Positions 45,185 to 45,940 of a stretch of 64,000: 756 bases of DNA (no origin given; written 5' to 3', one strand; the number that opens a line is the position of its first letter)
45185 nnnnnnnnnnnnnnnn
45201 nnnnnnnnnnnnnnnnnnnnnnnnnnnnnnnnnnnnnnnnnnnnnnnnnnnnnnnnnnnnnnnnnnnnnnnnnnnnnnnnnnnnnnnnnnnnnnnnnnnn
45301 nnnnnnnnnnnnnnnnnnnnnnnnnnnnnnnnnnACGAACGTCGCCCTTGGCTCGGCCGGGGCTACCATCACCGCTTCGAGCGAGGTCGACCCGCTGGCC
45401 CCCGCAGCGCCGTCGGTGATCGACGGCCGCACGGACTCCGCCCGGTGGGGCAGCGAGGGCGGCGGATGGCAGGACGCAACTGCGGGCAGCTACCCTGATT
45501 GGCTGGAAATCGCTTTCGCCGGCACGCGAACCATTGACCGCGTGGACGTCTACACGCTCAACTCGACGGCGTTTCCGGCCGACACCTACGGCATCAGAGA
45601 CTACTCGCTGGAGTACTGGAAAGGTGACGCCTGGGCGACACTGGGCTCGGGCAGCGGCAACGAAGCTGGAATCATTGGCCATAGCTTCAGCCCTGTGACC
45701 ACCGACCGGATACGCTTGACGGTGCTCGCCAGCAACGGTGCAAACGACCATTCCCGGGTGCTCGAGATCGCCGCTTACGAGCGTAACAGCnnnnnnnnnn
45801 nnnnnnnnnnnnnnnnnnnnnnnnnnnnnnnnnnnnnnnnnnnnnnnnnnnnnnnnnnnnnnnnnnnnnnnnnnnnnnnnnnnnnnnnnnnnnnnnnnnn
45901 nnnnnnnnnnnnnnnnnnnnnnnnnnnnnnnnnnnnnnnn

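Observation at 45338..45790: Discoidin (F5/8 type C)-like carbohydrate-binding domain inserted into the filament cap protein FliD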

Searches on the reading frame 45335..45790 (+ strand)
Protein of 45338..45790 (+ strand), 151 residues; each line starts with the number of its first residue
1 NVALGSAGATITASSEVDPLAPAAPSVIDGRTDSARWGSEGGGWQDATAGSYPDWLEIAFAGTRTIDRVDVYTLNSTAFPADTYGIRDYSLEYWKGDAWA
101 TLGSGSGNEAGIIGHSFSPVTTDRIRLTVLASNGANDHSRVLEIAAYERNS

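Call 3: search_protein_families(library=pfam, proteins=[window:45338-45790:+], max_evalue=1)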
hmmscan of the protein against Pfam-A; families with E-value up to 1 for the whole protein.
window:45338-45790:+ (151 aa): 3 families
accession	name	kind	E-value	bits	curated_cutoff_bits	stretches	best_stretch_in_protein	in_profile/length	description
PF00754.31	F5_F8_type_C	-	1.2e-10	42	28.2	1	11-144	2-127/127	F5/8 type C domain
PF22633.2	F5_F8_type_C_2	-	1.7e-08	35.4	27.8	1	27-127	2-91/91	NedA-like, galactose-binding domain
PF24135.1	DUF7402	-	0.1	13.1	27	1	8-73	5-66/133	Domain of unknown function (DUF7402)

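Call 4: search_protein_families(library=ncbifam, proteins=[window:45338-45790:+], max_evalue=1)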
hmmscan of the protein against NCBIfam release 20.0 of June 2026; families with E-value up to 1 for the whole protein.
window:45338-45790:+ (151 aa): 0 families

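Call 6: search_solved_structures(query=window:45338-45790:+, max_evalue=1, show_alignments=3)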
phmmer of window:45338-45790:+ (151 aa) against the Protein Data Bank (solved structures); distinct sequences matched with E-value up to 1: 1.
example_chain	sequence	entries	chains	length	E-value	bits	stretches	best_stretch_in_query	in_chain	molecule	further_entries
9x1l_A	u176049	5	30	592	0.96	12.7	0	35-70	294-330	DNA helicase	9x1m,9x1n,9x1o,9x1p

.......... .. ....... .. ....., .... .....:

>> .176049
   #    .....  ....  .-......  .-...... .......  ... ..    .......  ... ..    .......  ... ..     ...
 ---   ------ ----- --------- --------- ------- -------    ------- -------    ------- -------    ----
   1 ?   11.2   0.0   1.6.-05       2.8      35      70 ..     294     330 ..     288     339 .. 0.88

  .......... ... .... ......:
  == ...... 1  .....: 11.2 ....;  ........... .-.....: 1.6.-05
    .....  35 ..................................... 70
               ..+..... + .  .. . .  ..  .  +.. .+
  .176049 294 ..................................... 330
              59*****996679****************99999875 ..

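Call 10: find_homologous_proteins(query=window:45338-45790:+, max_evalue=0.001)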
Query window:45338-45790:+ (151 aa): 2 proteins with E <= 0.001 among 148 candidates.
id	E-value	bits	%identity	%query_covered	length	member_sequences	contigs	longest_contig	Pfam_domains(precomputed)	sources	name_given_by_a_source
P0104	2.9e-58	214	62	99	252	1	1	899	PF00754.32,PF07195.18,PF22633.4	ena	-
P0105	9.6e-15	73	39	97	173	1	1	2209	PF22633.4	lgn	-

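Call 20: find_related_loci(query=A2, collection=genome_contigs, flank=4000)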
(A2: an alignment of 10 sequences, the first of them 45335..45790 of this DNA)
Query A2 (152 aa) in genome_contigs; peptide patterns used: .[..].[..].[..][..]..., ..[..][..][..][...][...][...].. (x = any residue, [..] = any of these).
56 stretches matched a pattern; 34 encode a relative of the query (tblastn E <= 1e-3); 34 distinct loci.
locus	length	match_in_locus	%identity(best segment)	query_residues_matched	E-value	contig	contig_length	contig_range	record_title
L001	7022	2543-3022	48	1-151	5e-43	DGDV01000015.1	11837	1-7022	MAG TPA_asm: Firmicutes bacterium UBA3943 UBA3943_contig_22456, whole genome shotgun sequence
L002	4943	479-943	44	1-148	1e-26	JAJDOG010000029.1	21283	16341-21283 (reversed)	MAG: Betaproteobacteria bacterium isolate MASabin.6 k141_13241, whole genome shotgun sequence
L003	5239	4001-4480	39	1-149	5e-26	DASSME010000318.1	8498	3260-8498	MAG TPA_asm: Longimicrobium sp. isolate SMAG_U1190 k141_1406109, whole genome shotgun sequence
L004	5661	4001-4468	39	2-145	2e-25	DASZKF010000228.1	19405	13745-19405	MAG TPA_asm: Pyrinomonadaceae bacterium isolate SMAG_U6648 k141_1272603, whole genome shotgun sequence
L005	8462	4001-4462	37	2-149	5e-25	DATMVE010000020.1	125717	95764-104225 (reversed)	MAG TPA_asm: Pyrinomonadaceae bacterium isolate SMAG_U13060 k141_451076, whole genome shotgun sequence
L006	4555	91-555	37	2-148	5e-24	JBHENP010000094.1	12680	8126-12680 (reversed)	MAG: Pyrinomonadaceae bacterium isolate S5_bin.19.strict S5_NODE_94, whole genome shotgun sequence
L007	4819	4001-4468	38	2-148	1e-24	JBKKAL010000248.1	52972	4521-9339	MAG: Pyrinomonadaceae bacterium isolate swi_bin.3 k127_15981961, whole genome shotgun sequence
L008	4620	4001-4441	38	9-147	9e-24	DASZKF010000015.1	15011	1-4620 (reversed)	MAG TPA_asm: Pyrinomonadaceae bacterium isolate SMAG_U6648 k141_4406, whole genome shotgun sequence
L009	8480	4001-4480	39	1-152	2e-23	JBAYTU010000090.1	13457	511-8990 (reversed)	MAG: Terrimicrobiaceae bacterium isolate SO_2016_LW3_16 scaffold06566_LW162_2016, whole genome shotgun sequence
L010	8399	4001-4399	39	27-151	1e-22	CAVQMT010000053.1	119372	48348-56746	MAG: uncultured Acidobacteriota bacterium isolate MFD00072.bin.2.96 genome assembly, contig: contig_777, whole genome sh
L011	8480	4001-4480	39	1-152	4e-28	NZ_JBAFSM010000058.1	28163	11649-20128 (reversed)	Pannus brasiliensis CCIBt3594 NODE_57_length_28163_cov_32.234061, whole genome shotgun sequence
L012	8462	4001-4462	42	2-148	2e-22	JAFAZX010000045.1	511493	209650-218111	MAG: Acidobacteriota bacterium isolate CP_BM_RX_R9_16 BM_RX_R9_k147_4434569, whole genome shotgun sequence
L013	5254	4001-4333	41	47-148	4e-22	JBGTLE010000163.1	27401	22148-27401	MAG: Pyrinomonadaceae bacterium isolate JTS-RE33 k141_4784064, whole genome shotgun sequence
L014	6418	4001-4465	40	2-148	5e-22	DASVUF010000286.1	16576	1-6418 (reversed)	MAG TPA_asm: Pyrinomonadaceae bacterium isolate SMAG_U3310 k141_212816, whole genome shotgun sequence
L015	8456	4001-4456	42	2-145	4e-22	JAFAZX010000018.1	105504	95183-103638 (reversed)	MAG: Acidobacteriota bacterium isolate CP_BM_RX_R9_16 BM_RX_R9_k147_194246, whole genome shotgun sequence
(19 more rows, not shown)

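Call 24: search_protein_representatives(alignment_id=A2)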
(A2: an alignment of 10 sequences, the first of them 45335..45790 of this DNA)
Query: 10 sequences, 150 profile positions. Proteins with E-value up to 0.001 (for the whole library): 3923; up to 1e-10: 1980; up to 1e-30: 531. The best 150 are listed.
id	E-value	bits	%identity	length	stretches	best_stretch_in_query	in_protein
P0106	3.5e-221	741.1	-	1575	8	1-146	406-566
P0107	3.9e-164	555.9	-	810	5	1-146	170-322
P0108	6.8e-157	532.4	-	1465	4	1-146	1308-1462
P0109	2.0e-145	495.2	-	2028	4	2-146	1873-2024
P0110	7.4e-141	480.4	-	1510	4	1-146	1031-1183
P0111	2.6e-137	468.8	-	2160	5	1-147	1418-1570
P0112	6.5e-119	409.2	-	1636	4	2-146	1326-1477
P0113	2.7e-115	397.4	-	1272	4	1-146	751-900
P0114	1.4e-112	388.6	-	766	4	2-146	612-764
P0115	1.5e-108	375.5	-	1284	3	1-147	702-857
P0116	7.7e-108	373.2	-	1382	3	1-148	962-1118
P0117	9.8e-108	372.9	-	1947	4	1-146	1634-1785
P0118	1.4e-106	369.1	-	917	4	2-146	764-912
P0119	3.2e-106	368.0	-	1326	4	2-146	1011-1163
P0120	8.2e-105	363.4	-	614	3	1-146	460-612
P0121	4.3e-104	361.0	-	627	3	2-146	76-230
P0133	3.0e-98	342.1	-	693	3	1-146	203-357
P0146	1.2e-93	327.2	-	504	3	1-146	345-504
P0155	4.9e-88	308.9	-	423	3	1-146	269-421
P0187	3.5e-73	260.7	-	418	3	1-146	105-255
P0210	9.0e-69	246.4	-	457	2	1-149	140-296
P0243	3.0e-64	231.7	-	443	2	1-146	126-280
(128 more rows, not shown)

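Call 26: search_protein_families(library=pfam, proteins=[P0107, P0114, P0120, P0121, P0133, P0146, P0155, P0187, P0210, P0243], max_evalue=0.001)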
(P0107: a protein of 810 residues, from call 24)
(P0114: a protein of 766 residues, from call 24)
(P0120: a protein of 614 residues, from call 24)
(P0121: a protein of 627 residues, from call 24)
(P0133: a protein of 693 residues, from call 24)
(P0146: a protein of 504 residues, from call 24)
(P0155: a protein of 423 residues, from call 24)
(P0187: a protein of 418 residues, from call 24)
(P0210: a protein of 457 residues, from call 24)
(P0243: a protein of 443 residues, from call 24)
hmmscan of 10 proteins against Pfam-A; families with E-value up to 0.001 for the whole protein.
P0107 (810 aa): 4 families
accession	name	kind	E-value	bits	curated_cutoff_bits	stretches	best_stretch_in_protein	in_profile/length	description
PF22633.2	F5_F8_type_C_2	-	1.5e-33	115.7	27.8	5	682-790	2-91/91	NedA-like, galactose-binding domain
PF00754.31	F5_F8_type_C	-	6.4e-32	110.8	28.2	3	667-804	2-126/127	F5/8 type C domain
PF17966.7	Muc_B2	-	1.6e-07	32.2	23.5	0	718-763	8-54/100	Muc B2-like domain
PF19565.4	DUF6087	-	7.6e-06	26.6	27.1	0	268-284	46-62/99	Family of unknown function (DUF6087)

P0114 (766 aa): 3 families
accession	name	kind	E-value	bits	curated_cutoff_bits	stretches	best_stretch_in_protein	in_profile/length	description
PF22633.2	F5_F8_type_C_2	-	6.2e-27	94.5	27.8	2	638-746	2-91/91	NedA-like, galactose-binding domain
PF00754.31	F5_F8_type_C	-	7.9e-23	81.4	28.2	3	622-750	2-114/127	F5/8 type C domain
PF16640.11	Big_3_5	-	7.3e-08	33.3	35.5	1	24-116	1-86/88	Bacterial Ig-like domain (group 3)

P0120 (614 aa): 4 families
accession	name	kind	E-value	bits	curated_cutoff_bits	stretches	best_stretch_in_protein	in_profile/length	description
PF22633.2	F5_F8_type_C_2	-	5.4e-25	88.3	27.8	3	178-270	12-91/91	NedA-like, galactose-binding domain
PF16640.11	Big_3_5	-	6.1e-22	78.4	35.5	2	41-128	3-88/88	Bacterial Ig-like domain (group 3)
PF00754.31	F5_F8_type_C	-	9.1e-21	74.7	28.2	3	471-606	2-124/127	F5/8 type C domain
PF19565.4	DUF6087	-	0.00024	21.8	27.1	0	558-578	46-66/99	Family of unknown function (DUF6087)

P0121 (627 aa): 3 families
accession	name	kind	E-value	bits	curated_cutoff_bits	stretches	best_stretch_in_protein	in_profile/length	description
PF00754.31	F5_F8_type_C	-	4.3e-21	75.8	28.2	3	270-409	2-126/127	F5/8 type C domain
PF22633.2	F5_F8_type_C_2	-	6.5e-09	36.7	27.8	0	107-211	8-91/91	NedA-like, galactose-binding domain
PF16145.10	DUF4853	-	8.7e-07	29.5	34.8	0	181-217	39-75/135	Domain of unknown function (DUF4853)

P0133 (693 aa): 6 families
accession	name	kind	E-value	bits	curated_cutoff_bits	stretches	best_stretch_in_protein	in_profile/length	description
PF17957.7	Big_7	-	1.6e-40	138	24.1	2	109-177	1-70/70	Bacterial Ig domain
PF22633.2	F5_F8_type_C_2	-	2.6e-13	50.8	27.8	2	502-597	11-91/91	NedA-like, galactose-binding domain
PF00754.31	F5_F8_type_C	-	1e-10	42.2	28.2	0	472-601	2-114/127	F5/8 type C domain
PF07495.19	Y_Y_Y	-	1.9e-06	28.1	26.6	0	414-447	25-56/65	Y_Y_Y domain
PF00801.26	PKD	-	5.9e-06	26.6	23.5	1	372-448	3-76/80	PKD domain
PF16145.10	DUF4853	-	0.00016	22.1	34.8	0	48-88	36-76/135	Domain of unknown function (DUF4853)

P0146 (504 aa): 2 families
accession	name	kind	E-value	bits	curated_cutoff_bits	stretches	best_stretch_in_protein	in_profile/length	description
PF22633.2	F5_F8_type_C_2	-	4.7e-14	53.2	27.8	1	25-137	4-91/91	NedA-like, galactose-binding domain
PF00754.31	F5_F8_type_C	-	4.7e-14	53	28.2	1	8-151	2-126/127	F5/8 type C domain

P0155 (423 aa): 3 families
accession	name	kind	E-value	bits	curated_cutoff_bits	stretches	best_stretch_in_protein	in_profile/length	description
PF22633.2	F5_F8_type_C_2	-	6.7e-13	49.5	27.8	1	298-403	5-91/91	NedA-like, galactose-binding domain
PF00754.31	F5_F8_type_C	-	7.9e-12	45.8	28.2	1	280-418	2-127/127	F5/8 type C domain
PF19565.4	DUF6087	-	0.0003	21.5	27.1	0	367-384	46-63/99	Family of unknown function (DUF6087)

P0187 (418 aa): 2 families
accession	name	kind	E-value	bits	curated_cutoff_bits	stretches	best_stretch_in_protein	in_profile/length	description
PF22633.2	F5_F8_type_C_2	-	7.5e-15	55.8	27.8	1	131-237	2-91/91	NedA-like, galactose-binding domain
PF00754.31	F5_F8_type_C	-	9.4e-13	48.8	28.2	1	116-241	2-114/127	F5/8 type C domain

P0210 (457 aa): 4 families
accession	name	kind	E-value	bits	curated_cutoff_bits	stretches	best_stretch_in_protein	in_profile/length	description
PF00754.31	F5_F8_type_C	-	1.5e-15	57.9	28.2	2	151-290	2-127/127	F5/8 type C domain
PF22633.2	F5_F8_type_C_2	-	2.1e-15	57.6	27.8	2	183-275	12-91/91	NedA-like, galactose-binding domain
PF16640.11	Big_3_5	-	5.2e-12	46.6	35.5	1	52-133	12-88/88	Bacterial Ig-like domain (group 3)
PF16391.11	DUF5000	-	0.00034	21.3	25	0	184-254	13-80/141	Domain of unknown function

P0243 (443 aa): 3 families
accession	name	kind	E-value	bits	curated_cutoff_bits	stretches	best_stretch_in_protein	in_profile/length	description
PF00082.27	Peptidase_S8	-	1.5e-19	70.9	21.8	1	2-93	174-274/288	Subtilase family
PF00754.31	F5_F8_type_C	-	1.1e-17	64.7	28.2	2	297-436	2-126/127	F5/8 type C domain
PF22633.2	F5_F8_type_C_2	-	1.8e-15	57.8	27.8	2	168-262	12-91/91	NedA-like, galactose-binding domain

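Call 36: search_solved_structures(query=A2, max_evalue=10, show_alignments=5)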
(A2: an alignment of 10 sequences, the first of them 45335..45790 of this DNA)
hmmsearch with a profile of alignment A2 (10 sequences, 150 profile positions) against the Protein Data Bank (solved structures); distinct sequences matched with E-value up to 10: 16.
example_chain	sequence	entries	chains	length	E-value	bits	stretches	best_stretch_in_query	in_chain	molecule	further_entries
8q2h_A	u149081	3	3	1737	1.5e-08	37.9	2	52-146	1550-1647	beta-galactosidase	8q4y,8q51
2vc9_A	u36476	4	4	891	0.0043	20.2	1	52-149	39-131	ALPHA-N-ACETYLGLUCOSAMINIDASE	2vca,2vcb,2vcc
4a4a_A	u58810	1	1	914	0.0045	20.1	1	52-149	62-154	ALPHA-N-ACETYLGLUCOSAMINIDASE FAMILY PROTEIN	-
7mfk_A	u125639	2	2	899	0.0048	20.1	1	51-149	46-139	Alpha-N-acetylglucosaminidase family protein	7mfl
2rva_A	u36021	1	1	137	0.029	17.5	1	13-145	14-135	Glucanase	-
4zz5_A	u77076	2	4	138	0.03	17.5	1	13-145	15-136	Glucanase/chitosanase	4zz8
4uap_A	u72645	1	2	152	0.056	16.6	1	14-149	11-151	Glycosyl hydrolase, family 31/fibronectin type III domain protein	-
5y4m_A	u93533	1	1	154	0.17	15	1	30-135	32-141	human CASPR2 Disc domain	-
2j1a_A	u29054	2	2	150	0.19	14.9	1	68-145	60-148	HYALURONIDASE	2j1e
2j7m_A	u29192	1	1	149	0.24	14.5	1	68-145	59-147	HYALURONIDASE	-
2doc_A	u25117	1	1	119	0.28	14.3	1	85-141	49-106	Neural cell adhesion molecule 2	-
3w56_A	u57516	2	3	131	0.53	13.4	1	57-128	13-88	C2 domain protein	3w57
3nyy_A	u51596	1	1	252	0.57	13.3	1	7-45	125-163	Putative glycyl-glycine endopeptidase lytM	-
2jll_A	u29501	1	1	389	0.57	13.3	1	86-140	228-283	NEURAL CELL ADHESION MOLECULE 2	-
7y8i_A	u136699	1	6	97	0.72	13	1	66-138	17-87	Dscam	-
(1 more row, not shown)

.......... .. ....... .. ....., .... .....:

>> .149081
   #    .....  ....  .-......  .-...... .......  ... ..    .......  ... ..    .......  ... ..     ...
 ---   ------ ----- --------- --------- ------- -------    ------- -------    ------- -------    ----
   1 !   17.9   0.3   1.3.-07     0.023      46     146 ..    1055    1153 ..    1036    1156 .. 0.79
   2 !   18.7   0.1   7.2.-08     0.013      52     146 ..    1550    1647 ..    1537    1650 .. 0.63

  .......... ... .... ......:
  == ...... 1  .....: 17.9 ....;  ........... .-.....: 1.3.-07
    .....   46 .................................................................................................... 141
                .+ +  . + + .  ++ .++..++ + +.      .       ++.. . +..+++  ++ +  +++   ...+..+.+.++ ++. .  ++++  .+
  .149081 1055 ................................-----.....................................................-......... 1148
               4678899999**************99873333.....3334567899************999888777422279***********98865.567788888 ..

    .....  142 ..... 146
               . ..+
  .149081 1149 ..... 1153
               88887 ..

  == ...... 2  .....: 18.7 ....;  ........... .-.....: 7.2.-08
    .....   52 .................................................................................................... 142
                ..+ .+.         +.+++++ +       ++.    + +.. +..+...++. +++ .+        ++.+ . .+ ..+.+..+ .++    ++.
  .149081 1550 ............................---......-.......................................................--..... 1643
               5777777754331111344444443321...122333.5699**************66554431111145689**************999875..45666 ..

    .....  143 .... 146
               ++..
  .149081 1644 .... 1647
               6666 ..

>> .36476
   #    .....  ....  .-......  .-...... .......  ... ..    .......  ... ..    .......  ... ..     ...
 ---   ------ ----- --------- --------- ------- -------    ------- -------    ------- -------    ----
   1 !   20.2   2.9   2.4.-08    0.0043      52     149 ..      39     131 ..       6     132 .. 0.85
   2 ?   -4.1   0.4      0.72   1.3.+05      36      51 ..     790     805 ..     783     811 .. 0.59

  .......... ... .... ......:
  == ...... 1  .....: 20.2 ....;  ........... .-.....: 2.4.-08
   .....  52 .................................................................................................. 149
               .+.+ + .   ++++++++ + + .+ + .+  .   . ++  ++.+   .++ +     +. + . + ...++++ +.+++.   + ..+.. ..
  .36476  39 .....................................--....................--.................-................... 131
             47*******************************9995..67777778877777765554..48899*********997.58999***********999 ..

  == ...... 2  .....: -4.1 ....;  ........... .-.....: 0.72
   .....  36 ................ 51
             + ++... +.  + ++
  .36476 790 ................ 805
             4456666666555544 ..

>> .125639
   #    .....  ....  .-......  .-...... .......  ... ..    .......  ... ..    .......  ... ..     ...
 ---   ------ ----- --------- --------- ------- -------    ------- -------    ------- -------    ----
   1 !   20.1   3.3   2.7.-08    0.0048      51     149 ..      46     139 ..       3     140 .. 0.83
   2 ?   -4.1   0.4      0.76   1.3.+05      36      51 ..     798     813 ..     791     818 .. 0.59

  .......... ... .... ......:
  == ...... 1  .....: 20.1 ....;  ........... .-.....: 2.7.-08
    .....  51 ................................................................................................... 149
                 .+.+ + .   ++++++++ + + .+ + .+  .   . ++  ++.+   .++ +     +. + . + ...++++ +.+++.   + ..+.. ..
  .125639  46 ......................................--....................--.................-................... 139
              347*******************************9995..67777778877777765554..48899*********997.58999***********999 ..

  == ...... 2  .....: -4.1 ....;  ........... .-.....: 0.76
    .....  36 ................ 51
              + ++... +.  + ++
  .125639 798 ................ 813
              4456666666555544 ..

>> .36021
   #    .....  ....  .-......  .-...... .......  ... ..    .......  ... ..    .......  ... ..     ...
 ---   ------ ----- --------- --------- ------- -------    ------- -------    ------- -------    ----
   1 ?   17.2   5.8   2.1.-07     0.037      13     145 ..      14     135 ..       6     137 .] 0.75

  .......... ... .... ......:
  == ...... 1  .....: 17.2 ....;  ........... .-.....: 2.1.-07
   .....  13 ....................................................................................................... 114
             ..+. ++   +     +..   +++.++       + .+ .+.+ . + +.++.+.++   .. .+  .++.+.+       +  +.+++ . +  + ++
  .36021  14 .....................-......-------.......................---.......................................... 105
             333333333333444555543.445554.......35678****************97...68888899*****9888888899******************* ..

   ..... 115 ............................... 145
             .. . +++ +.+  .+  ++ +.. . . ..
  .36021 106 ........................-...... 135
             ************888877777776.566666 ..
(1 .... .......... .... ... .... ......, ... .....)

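Call 67: predict_structure(alignment_id=A2)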
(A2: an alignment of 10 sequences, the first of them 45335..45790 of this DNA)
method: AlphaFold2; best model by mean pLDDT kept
length: 152 residues; sequences in the alignment: 10
mean_pLDDT: 73.0   pTM: 0.73
mean pLDDT of the five models: 73.0, 71.6, 70.3, 67.7, 66.8
residues with pLDDT >= 90: 39; 70-90: 58; 50-70: 21; < 50: 34
segments of 3 or more residues with pLDDT < 50: 1-3, 18-42, 48-52
pLDDT, mean of each block of 10 residues (from residue 1): 63 64 37 46 50 71 93 82 79 94 90 91 92 64 82 57
secondary structure, 60 per line:
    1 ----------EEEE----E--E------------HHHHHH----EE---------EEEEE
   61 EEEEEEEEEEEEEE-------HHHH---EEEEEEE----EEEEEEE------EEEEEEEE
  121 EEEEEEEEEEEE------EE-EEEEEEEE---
elements in order: E11-14 H35-40 E56-74 H82-85 E89-95 E100-106 E113-132 E142-149
